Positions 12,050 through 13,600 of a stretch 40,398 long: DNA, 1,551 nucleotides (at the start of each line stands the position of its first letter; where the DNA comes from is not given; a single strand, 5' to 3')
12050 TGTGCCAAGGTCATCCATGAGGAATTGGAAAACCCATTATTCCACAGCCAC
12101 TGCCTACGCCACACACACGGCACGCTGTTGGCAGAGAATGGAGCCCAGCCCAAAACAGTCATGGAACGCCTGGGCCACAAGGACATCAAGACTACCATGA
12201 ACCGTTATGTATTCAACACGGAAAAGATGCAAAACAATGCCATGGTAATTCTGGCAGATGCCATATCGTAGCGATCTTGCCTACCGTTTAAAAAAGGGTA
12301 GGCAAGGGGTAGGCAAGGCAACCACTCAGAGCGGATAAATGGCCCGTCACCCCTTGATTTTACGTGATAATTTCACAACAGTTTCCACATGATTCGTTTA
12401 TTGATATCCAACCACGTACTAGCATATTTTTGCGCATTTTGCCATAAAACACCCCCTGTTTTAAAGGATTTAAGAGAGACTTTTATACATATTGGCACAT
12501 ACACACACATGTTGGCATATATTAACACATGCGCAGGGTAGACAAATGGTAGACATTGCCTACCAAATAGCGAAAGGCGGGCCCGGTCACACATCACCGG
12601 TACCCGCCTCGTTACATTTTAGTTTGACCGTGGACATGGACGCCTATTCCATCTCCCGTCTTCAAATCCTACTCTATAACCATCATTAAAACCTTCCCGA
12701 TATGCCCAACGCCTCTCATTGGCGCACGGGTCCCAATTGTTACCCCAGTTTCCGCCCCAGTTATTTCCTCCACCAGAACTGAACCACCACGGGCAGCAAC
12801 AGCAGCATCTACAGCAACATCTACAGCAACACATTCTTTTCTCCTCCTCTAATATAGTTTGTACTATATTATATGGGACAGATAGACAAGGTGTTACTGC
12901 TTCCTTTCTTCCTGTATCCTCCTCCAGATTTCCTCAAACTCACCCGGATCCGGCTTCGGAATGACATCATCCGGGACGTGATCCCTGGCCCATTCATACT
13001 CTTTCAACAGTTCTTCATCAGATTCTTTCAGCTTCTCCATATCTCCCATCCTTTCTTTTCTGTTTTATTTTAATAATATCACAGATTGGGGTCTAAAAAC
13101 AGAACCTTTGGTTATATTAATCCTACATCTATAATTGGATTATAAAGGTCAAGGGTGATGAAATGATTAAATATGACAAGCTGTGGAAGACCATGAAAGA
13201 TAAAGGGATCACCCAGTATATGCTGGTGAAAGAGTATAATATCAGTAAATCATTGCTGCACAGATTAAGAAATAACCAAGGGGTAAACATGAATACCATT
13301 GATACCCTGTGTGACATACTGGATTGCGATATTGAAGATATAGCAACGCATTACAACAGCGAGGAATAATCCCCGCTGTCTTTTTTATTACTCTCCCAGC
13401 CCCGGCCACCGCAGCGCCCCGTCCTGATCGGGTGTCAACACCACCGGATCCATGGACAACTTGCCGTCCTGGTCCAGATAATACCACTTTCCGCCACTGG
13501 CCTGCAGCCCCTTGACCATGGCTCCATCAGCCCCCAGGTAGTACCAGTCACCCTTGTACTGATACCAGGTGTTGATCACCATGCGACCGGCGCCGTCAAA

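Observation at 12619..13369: attP-proximal moron: 71-aa poly-cysteine/Gly-Asn-Trp-repeat protein with an acidic 48-aa partner and a divergent HTH regulator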

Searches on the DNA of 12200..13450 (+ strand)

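Call 7: search_dna_similar(query=window:12272-13400:+, collection=phages, mode=distant)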
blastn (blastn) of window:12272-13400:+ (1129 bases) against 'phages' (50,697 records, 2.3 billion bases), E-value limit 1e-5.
No match.
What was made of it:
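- Tried and rejected: Nucleotide search of the 1.1-kb region against GenBank phages found no match (call 7).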

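Call 26: search_rna_families(source=window, start=12200, end=13450, threshold=evalue, max_evalue=1)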
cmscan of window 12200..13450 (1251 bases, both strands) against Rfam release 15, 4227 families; matches with E-value up to 1: 2.
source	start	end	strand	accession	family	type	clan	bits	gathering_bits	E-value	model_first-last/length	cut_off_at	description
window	12830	12889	-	RF03520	mir-3059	Gene; miRNA;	-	30.4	88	0.0011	1-59/59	no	mir-3059 microRNA precursor family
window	13312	13355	+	RF03442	mir-4003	Gene; miRNA;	-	21.9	70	0.33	1-58/58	no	mir-4003 microRNA precursor family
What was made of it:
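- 12850..12871 (.): Perfect 9-bp inverted repeat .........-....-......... overlapping the -10 box and the start site. It may be an operator. It occurs only in clade A. The Rfam miRNA-like hit in call 26 only reflects this hairpin.
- Tried and rejected: Rfam returned only spurious miRNA hits on the promoter palindrome (call 26).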

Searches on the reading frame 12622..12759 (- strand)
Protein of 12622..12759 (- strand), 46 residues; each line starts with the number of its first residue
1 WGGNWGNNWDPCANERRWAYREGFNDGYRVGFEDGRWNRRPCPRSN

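Call 37: search_protein_representatives(protein=window:12622-12759:-)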
Query: 46 residues. Proteins with E-value up to 0.001 (for the whole library): 8; up to 1e-10: 2; up to 1e-30: 0. The best 8 are listed.
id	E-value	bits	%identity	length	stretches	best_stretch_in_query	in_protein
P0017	1.8e-18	81.9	33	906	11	5-33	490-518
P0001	1.2e-11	60.4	75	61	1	1-44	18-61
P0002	2.0e-07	47.1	84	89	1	14-44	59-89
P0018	1.3e-05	41.4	44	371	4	17-43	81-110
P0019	2.3e-04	37.5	53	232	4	19-43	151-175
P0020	4.5e-04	36.6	49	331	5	17-40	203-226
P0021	5.2e-04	36.4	68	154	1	4-41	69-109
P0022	9.1e-04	35.6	35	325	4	17-41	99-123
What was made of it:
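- On Cys-rich spore coat / exosporium proteins (CdeC, CdeM, CotY/Z): Only its own family appears among 1.84 billion representatives (call 37).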

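Call 74: search_dna_similar(query=window:12622-12759:-, collection=phages, mode=protein, max_evalue=1)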
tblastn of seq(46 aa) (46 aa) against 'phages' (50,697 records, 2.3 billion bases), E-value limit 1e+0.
No match.

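Call 75: search_dna_similar(query=window:12622-12759:-, collection=plasmids, mode=protein, max_evalue=1)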
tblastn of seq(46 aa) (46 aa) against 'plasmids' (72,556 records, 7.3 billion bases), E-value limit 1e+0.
No match.
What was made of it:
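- Tried and rejected: tblastn of the C-terminal domain against phages and plasmids found no match (calls 74, 75).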

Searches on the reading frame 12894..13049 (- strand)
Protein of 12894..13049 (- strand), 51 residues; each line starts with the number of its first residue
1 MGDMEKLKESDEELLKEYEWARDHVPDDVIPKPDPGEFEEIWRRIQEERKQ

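Call 6: search_protein_families(library=pfam, proteins=[window:12894-13049:-], max_evalue=0.1)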
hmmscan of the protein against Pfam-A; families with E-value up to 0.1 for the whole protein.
window:12894-13049:- (51 aa): 0 families

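Call 19: search_protein_families(library=ncbifam, proteins=[window:12894-13049:-], max_evalue=1)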
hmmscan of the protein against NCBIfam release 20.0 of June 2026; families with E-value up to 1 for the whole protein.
window:12894-13049:- (51 aa): 0 families

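Call 20: search_protein_families(library=phrogs, proteins=[window:12894-13049:-], max_evalue=1)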
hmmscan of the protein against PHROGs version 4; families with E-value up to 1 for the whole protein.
window:12894-13049:- (51 aa): 1 family
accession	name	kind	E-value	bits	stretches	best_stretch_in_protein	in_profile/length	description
phrog_5151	-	lysis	0.061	14.7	1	8-30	75-97/111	Rz-like spanin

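Call 29: find_homologous_proteins(query=window:12897-13049:-, max_evalue=0.1)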
Query window:12897-13049:- (51 aa): 14 proteins with E <= 0.1 among 14 candidates.
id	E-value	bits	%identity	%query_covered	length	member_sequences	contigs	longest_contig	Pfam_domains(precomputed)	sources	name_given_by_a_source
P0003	8.4e-23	96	94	96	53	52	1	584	-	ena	-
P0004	3.5e-19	85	91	90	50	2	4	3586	-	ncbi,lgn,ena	-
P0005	7.9e-19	84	84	96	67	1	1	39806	-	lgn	-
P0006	1.7e-18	83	89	90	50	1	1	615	-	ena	-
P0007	1.7e-17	80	90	80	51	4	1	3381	-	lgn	-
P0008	3.4e-17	79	88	80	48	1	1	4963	-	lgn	-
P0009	8.1e-15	71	71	69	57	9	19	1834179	-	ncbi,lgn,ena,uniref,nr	ncbi:hypothetical protein [Enterocloster citroniae]|uniref:hypothetical protein n=1 Tax=Enterocloste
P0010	5.1e-14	69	85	67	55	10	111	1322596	-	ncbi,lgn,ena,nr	ncbi:hypothetical protein [Enterocloster citroniae]|nr:hypothetical protein [Enterocloster citroniae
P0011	1.7e-13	67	85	67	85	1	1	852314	-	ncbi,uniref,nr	ncbi:hypothetical protein [Enterocloster citroniae]|uniref:hypothetical protein n=2 Tax=Enterocloste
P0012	8.4e-13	65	81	63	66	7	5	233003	-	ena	-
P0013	8.8e-13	65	70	59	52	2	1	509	-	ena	-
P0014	7.4e-11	59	77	82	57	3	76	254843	-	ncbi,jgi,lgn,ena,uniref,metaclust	ncbi:hypothetical protein [Enterocloster citroniae]|uniref:hypothetical protein n=1 Tax=Enterocloste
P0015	1.0e-7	49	100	51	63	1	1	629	-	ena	-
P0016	3.5e-7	47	92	51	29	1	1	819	-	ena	-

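Call 30: find_encoding_contigs(protein=P0010, flank=4000, max_places=6)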
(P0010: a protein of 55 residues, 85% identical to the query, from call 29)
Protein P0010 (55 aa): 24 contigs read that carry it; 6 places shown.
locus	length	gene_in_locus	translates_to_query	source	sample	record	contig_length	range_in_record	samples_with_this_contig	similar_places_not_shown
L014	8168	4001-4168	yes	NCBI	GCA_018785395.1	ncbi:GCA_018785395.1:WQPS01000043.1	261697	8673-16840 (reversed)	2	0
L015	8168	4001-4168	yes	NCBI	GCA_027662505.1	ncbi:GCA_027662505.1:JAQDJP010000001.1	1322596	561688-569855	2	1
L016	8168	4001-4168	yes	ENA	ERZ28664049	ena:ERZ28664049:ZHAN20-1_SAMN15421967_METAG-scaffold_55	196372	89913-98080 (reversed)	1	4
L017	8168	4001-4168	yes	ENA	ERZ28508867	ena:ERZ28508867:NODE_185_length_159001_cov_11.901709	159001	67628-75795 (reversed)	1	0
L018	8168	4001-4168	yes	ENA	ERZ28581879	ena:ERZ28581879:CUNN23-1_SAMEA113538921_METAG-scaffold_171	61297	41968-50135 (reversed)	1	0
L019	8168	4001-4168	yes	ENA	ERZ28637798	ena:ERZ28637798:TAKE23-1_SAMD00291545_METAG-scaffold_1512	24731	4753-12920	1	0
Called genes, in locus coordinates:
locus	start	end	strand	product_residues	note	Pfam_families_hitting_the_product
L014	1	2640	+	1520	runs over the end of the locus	PF02837:Glyco_hydro_2_N (weak), PF00703:Glyco_hydro_2, PF02836:Glyco_hydro_2_C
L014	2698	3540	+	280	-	PF01473:Choline_bind_1 (faint), PF19127:Choline_bind_3 (weak)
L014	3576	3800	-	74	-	PF13560:HTH_31 (weak), PF12844:HTH_19 (weak), PF01381:HTH_3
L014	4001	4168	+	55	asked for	-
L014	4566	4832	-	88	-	PF20648:DUF6809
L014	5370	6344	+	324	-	PF19127:Choline_bind_3, PF19085:Choline_bind_2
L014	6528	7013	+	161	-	PF12671:Amidase_6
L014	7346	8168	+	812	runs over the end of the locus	PF08448:PAS_4 (faint), PF00512:HisKA, PF02518:HATPase_c, PF00072:Response_reg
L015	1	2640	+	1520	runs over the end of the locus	PF02837:Glyco_hydro_2_N (weak), PF00703:Glyco_hydro_2, PF02836:Glyco_hydro_2_C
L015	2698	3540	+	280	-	PF01473:Choline_bind_1 (faint), PF19127:Choline_bind_3 (weak)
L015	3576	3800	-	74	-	PF13560:HTH_31 (weak), PF12844:HTH_19 (weak), PF01381:HTH_3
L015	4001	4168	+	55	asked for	-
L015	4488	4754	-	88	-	PF20648:DUF6809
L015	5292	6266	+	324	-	PF19127:Choline_bind_3, PF19085:Choline_bind_2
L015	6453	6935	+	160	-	PF12671:Amidase_6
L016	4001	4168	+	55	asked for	-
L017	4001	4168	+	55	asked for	-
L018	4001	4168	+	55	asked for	-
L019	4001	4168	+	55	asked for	-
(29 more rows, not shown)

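Call 31: find_encoding_contigs(protein=P0014, flank=4000, max_places=6)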
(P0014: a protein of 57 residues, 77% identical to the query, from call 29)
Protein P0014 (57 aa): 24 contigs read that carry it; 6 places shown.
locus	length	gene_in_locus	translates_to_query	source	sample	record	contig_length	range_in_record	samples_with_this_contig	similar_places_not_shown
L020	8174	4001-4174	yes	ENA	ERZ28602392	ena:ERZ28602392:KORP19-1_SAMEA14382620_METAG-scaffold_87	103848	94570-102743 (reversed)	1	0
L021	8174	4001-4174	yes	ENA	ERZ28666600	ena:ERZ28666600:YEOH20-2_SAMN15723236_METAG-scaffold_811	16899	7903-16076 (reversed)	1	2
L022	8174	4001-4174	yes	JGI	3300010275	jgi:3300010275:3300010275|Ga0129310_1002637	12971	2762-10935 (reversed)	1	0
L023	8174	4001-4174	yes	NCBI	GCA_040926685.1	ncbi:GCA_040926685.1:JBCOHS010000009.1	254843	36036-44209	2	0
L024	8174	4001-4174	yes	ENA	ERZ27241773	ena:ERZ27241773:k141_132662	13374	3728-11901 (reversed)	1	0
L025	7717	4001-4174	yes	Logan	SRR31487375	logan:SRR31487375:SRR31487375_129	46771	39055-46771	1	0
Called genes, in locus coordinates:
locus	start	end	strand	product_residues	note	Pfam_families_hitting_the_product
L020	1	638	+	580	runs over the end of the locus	?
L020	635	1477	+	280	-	PF19127:Choline_bind_3 (weak)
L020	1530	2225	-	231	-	PF12686:DUF3800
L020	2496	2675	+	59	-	-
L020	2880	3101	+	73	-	-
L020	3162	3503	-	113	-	PF08769:Spo0A_C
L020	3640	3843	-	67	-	-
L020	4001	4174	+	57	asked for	-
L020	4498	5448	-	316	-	PF01068:DNA_ligase_A_M, PF04679:DNA_ligase_A_C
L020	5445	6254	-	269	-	PF02735:Ku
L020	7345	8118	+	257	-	PF04402:SIMPL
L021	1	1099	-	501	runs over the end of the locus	PF24389:ORC-CDC6-like (weak), PF24883:NPHP3_N (faint)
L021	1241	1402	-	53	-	-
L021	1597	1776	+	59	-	PF04014:MazE_antitoxin (faint)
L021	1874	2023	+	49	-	-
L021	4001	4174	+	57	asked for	-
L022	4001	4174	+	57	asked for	-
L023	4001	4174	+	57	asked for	-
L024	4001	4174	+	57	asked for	-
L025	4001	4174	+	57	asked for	-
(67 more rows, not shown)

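Call 79: search_protein_families(library=padloc, proteins=[window:12894-13049:-], max_evalue=0.01)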
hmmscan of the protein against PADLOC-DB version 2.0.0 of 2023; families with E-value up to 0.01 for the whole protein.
window:12894-13049:- (51 aa): 0 families

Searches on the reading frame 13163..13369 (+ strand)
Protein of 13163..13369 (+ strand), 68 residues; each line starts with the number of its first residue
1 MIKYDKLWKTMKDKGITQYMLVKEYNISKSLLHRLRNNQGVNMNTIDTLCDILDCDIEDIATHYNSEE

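Call 6: search_protein_families(library=pfam, proteins=[window:13163-13369:+], max_evalue=0.1)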
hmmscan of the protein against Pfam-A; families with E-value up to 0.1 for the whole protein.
window:13163-13369:+ (68 aa): 4 families
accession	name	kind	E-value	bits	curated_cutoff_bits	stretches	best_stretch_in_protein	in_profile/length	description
PF13443.12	HTH_26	-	4.8e-18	65.6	22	1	6-63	1-60/63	Cro/C1-type HTH DNA-binding domain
PF01381.28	HTH_3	-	0.0047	17.4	23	1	12-59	6-54/55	Helix-turn-helix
PF05339.17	DUF739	-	0.024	15.2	27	1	4-64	5-66/69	Protein of unknown function (DUF739)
PF12844.13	HTH_19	-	0.025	14.9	30.2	1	12-65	9-63/64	Helix-turn-helix domain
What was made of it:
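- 13163..13369 (+): Divergent XRE-type HTH_26 regulator gene (68 aa). It is not a conserved partner of the cassette. Call 6 (E=4.8e-18).
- Checked: A 68-aa HTH_26 (Cro/C1-type) gene at 13163-13369 (+) is transcribed divergently (Pfam E=4.8e-18, call 6).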

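Call 19: search_protein_families(library=ncbifam, proteins=[window:13163-13369:+], max_evalue=1)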
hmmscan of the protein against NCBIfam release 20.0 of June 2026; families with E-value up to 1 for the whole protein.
window:13163-13369:+ (68 aa): 3 families
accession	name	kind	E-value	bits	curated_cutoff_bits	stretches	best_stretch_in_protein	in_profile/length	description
NF000090.1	trans_reg_VanU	equivalog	1.8e-08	34.5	150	1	2-61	3-62/75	glycopeptide resistance transcriptional regulator VanU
NF002386.0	PRK01402.1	equivalog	0.12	11.3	346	1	16-62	247-293/335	Hsp33 family molecular chaperone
NF009666.0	PRK13187.1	equivalog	0.19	10.8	423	1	11-68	53-111/305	UDP-3-O-acyl N-acetylglycosamine deacetylase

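Call 20: search_protein_families(library=phrogs, proteins=[window:13163-13369:+], max_evalue=1)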
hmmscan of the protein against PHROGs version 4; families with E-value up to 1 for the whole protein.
window:13163-13369:+ (68 aa): 14 families
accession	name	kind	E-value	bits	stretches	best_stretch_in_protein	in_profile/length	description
phrog_3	-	transcription regulation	3.8e-07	31.2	1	1-63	87-148/430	transcriptional repressor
phrog_8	-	transcription regulation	2.6e-05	24.8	1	4-55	78-130/346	transcriptional regulator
phrog_2967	-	transcription regulation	0.00076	20.1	1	6-67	14-76/225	transcriptional regulator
phrog_38620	-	transcription regulation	0.0013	19.6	1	7-63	6-64/174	transcriptional regulator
phrog_5823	-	transcription regulation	0.0025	18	1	12-66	16-72/404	transcriptional regulator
phrog_4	-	transcription regulation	0.0026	17.8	1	8-62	142-193/400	transcriptional repressor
phrog_27318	-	unknown function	0.0035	17.6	1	6-65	8-67/289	-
phrog_4583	-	transcription regulation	0.0037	18.3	1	10-62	18-71/81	transcriptional repressor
phrog_29047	-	unknown function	0.0095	16.9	1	9-62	98-152/159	-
phrog_10630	-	other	0.011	17.1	1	14-62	4-51/90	cytidyltransferase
phrog_1373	-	transcription regulation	0.015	16.3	1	9-65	70-127/166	transcriptional regulator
phrog_6267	-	transcription regulation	0.039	15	1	2-60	28-88/101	transcriptional repressor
phrog_2439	-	transcription regulation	0.11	12.3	1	5-57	10-63/367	transcriptional regulator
phrog_4779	-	transcription regulation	0.18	13.4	1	1-54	1-57/98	transcriptional regulator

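Call 79: search_protein_families(library=padloc, proteins=[window:13163-13369:+], max_evalue=0.01)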
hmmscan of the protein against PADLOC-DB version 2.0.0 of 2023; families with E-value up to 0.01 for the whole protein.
window:13163-13369:+ (68 aa): 2 families
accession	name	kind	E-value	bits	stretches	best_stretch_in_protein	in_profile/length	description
PDLC04775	PDC-M69A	-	3e-05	22.5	1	6-64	11-70/113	-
PDLC02926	HTH_VI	-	0.0013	16.9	1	12-58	11-58/92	-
